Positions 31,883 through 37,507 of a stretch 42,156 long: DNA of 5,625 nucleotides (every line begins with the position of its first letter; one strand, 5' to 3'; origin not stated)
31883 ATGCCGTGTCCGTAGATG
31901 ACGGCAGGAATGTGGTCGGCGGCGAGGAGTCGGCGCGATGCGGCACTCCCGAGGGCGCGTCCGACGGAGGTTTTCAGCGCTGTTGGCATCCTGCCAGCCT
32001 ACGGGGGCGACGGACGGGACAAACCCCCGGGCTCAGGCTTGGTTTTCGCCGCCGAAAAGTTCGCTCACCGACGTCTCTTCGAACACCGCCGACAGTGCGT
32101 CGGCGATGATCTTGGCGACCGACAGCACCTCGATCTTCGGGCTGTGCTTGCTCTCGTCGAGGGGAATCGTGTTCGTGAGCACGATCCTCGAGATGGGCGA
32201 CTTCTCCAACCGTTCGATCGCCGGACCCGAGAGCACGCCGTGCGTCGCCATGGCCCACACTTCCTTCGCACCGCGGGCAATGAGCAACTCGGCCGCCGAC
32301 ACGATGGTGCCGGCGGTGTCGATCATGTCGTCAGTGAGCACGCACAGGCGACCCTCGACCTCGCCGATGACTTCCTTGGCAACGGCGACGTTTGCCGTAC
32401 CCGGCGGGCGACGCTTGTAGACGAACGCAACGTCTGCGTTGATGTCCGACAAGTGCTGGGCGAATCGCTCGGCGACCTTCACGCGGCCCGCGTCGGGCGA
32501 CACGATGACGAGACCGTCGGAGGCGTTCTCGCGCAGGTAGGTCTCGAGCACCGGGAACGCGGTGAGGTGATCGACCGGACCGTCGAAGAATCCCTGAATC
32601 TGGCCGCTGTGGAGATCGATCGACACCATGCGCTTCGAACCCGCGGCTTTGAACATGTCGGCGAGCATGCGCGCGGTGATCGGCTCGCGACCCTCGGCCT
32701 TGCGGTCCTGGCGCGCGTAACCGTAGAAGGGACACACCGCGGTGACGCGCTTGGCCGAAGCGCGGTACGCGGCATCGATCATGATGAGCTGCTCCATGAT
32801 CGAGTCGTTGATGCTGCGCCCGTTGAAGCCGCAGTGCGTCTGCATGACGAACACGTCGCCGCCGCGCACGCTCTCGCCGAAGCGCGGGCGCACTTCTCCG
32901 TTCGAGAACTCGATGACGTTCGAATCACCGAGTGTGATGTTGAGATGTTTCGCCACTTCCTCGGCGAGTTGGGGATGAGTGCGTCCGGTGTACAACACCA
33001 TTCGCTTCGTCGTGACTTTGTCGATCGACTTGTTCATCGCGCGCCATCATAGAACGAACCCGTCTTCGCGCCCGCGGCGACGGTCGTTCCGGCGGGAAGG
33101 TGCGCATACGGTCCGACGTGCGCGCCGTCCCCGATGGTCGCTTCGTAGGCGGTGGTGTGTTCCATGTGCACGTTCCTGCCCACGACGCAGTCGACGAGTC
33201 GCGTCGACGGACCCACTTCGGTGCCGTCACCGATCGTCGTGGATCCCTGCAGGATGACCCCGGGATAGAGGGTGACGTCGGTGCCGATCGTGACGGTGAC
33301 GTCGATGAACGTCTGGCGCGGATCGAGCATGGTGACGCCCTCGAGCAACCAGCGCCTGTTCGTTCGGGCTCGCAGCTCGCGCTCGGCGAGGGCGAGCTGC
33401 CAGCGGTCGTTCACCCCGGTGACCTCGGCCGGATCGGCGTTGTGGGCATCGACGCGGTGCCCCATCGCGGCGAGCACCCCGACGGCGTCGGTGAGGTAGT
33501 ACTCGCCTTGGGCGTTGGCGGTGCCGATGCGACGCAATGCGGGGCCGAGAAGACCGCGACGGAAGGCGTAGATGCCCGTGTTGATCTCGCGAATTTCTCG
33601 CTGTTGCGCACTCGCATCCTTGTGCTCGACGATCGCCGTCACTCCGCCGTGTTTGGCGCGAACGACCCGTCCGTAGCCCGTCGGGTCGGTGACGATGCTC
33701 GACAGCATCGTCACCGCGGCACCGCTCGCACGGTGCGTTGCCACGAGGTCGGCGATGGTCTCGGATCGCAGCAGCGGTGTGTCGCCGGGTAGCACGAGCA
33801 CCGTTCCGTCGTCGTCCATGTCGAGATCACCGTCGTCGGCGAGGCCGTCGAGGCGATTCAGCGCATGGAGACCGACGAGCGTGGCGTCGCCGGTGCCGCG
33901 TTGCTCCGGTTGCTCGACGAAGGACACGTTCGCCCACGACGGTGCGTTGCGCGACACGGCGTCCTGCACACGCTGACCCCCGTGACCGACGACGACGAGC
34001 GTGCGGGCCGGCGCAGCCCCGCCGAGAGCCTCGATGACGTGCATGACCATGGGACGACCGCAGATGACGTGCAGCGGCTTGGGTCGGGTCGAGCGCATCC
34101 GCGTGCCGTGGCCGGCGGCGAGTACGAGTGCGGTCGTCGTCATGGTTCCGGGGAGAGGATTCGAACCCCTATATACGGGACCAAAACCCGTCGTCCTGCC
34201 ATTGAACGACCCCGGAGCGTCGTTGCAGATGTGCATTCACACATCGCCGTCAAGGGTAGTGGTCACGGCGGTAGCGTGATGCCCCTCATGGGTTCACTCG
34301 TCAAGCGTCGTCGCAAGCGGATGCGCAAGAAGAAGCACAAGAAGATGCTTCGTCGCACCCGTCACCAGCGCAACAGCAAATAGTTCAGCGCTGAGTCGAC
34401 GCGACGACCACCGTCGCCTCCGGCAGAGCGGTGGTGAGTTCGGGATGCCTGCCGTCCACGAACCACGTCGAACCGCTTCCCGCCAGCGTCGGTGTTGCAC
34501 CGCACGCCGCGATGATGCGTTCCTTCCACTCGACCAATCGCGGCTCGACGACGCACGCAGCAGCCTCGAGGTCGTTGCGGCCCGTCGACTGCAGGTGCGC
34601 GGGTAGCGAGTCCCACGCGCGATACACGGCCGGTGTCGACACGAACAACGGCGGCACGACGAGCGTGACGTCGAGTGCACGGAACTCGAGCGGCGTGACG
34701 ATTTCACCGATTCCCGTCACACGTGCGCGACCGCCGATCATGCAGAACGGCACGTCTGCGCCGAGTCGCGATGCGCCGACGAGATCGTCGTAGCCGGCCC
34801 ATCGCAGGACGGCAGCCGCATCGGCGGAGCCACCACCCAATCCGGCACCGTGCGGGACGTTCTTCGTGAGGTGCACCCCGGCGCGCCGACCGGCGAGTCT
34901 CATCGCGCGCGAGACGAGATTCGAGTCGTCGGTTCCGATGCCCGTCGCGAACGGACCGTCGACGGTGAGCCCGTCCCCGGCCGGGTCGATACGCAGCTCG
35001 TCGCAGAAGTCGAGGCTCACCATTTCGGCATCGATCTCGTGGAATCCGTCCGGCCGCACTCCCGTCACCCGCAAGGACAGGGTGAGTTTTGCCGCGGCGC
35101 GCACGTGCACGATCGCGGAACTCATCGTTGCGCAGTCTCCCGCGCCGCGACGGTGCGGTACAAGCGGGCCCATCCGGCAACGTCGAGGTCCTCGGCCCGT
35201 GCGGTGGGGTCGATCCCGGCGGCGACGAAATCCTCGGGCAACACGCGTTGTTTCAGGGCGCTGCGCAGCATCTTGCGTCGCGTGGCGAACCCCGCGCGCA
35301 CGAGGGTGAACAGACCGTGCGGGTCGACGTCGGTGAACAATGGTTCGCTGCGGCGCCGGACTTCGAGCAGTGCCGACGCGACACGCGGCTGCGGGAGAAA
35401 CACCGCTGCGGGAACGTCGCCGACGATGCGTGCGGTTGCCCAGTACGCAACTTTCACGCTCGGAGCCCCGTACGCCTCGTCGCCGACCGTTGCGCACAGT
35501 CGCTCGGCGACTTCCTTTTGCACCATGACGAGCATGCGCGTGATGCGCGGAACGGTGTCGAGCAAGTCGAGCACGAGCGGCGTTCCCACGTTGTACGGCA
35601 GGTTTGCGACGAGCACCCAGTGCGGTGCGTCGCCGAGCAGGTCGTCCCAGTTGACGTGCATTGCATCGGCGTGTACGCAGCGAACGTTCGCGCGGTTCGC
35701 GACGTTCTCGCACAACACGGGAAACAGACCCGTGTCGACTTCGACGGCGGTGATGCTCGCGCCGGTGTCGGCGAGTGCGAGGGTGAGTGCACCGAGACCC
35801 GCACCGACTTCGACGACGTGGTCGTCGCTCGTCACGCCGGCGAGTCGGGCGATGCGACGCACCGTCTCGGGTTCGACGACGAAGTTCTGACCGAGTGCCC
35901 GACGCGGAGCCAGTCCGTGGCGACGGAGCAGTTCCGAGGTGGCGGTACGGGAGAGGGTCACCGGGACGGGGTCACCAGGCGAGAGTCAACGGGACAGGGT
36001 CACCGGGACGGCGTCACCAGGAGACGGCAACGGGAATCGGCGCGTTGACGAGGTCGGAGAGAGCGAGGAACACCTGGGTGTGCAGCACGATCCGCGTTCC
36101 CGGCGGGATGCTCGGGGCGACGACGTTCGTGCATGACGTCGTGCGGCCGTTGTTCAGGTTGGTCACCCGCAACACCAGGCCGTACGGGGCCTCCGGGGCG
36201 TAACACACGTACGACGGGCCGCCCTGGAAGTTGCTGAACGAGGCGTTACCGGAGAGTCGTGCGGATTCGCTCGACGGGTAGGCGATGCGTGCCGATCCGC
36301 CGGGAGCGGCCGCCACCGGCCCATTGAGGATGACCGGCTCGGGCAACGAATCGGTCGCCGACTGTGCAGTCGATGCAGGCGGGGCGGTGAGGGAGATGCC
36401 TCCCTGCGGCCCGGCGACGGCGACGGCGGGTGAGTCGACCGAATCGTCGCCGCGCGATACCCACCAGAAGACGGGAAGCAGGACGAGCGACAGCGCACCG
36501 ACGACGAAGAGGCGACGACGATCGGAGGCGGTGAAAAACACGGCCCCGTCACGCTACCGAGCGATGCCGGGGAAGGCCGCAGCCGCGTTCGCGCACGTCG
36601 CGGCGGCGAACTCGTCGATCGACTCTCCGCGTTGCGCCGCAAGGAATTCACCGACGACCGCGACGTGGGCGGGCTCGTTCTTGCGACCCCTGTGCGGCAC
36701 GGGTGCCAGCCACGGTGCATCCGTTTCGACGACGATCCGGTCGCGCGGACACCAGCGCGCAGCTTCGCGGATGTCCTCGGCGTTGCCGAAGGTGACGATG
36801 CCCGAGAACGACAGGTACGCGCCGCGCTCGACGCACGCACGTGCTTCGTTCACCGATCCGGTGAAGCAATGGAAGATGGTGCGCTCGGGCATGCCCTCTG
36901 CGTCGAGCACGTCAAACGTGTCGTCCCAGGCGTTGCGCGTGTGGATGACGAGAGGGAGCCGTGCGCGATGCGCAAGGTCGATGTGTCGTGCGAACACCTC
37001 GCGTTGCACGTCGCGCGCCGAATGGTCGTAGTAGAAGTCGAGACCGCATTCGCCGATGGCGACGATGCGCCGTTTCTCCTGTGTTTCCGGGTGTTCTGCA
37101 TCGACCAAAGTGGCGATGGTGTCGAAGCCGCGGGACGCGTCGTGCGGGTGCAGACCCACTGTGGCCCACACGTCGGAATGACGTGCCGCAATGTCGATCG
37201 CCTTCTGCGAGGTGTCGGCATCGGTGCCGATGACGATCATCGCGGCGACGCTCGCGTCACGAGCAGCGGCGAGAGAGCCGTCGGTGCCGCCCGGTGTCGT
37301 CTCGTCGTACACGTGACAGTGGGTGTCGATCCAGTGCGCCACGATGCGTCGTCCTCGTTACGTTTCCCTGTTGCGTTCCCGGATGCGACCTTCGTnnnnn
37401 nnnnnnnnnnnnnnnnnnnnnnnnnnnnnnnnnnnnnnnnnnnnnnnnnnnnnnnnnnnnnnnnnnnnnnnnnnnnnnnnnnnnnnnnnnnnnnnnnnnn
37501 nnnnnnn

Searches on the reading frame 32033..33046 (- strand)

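Call 11: search_protein_families(library=pfam, proteins=[window:32033-33046:-], max_evalue=0.001)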
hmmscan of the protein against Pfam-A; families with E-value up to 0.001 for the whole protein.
window:32033-33046:- (337 aa): 3 families
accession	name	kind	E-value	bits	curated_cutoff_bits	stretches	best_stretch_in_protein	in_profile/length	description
PF13793.12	Pribosyltran_N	-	2.1e-46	157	25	1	16-136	1-117/117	N-terminal domain of ribose phosphate pyrophosphokinase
PF14572.12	Pribosyl_synth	-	3.6e-28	99.2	27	1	225-331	76-183/184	Phosphoribosyl synthetase-associated domain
PF00156.33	Pribosyltran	-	9e-11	41.8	26.3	1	179-268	31-123/158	Phosphoribosyl transferase domain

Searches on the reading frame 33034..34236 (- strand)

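Call 11: search_protein_families(library=pfam, proteins=[window:33034-34236:-], max_evalue=0.001)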
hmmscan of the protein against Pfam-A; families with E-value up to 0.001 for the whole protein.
window:33034-34236:- (400 aa): 6 families
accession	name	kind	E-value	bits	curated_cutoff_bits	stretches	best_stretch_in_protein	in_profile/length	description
PF12804.13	NTP_transf_3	-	4.9e-19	69.5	27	1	36-179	1-122/160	MobA-like NTP transferase domain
PF00483.29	NTP_transferase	-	3.2e-16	60.1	21.2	1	36-258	2-212/245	Nucleotidyl transferase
PF00132.30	Hexapep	-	3.4e-12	46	27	2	315-346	2-33/36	Bacterial transferase hexapeptide (six repeats)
PF01128.25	IspD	-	1.7e-07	31.7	27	1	36-262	3-194/221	2-C-methyl-D-erythritol 4-phosphate cytidylyltransferase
PF02348.25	CTP_transf_3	-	8.1e-05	23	22.6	1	46-180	7-121/217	Cytidylyltransferase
PF25084.1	LbH_EIF2B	-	0.00015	22.1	54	1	319-374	8-64/105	EIF2B subunit epsilon LbH domain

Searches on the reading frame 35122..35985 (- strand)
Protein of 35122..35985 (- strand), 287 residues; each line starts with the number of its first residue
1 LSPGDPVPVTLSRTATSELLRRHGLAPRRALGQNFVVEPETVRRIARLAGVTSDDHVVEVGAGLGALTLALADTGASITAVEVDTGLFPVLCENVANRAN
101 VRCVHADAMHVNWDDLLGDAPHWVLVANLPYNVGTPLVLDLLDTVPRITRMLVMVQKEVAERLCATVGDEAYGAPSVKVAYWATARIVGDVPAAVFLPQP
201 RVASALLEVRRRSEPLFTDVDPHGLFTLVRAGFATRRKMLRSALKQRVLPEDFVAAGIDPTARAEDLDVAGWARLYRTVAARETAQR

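Call 11: search_protein_families(library=pfam, proteins=[window:35122-35985:-], max_evalue=0.001)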
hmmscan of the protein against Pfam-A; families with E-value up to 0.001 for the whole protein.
window:35122-35985:- (287 aa): 4 families
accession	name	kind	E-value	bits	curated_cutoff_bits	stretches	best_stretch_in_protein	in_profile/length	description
PF00398.26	RrnaAD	-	5e-49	167.2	24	1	28-278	5-260/263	Ribosomal RNA adenine dimethylase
PF13649.12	Methyltransf_25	-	6.5e-05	24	27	1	57-115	1-62/97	Methyltransferase domain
PF10294.15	Methyltransf_16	-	0.00027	21.2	21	1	53-153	46-154/174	Lysine methyltransferase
PF08241.18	Methyltransf_11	-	0.00032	21.7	21.2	1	58-115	1-58/95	Methyltransferase domain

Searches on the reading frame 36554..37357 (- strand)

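Call 11: search_protein_families(library=pfam, proteins=[window:36554-37357:-], max_evalue=0.001)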
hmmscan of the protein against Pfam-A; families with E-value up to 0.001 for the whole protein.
window:36554-37357:- (267 aa): 1 family
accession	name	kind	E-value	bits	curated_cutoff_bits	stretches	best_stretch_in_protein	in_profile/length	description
PF01026.27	TatD_DNase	-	8.1e-77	258.5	27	1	10-262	1-252/253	TatD related DNase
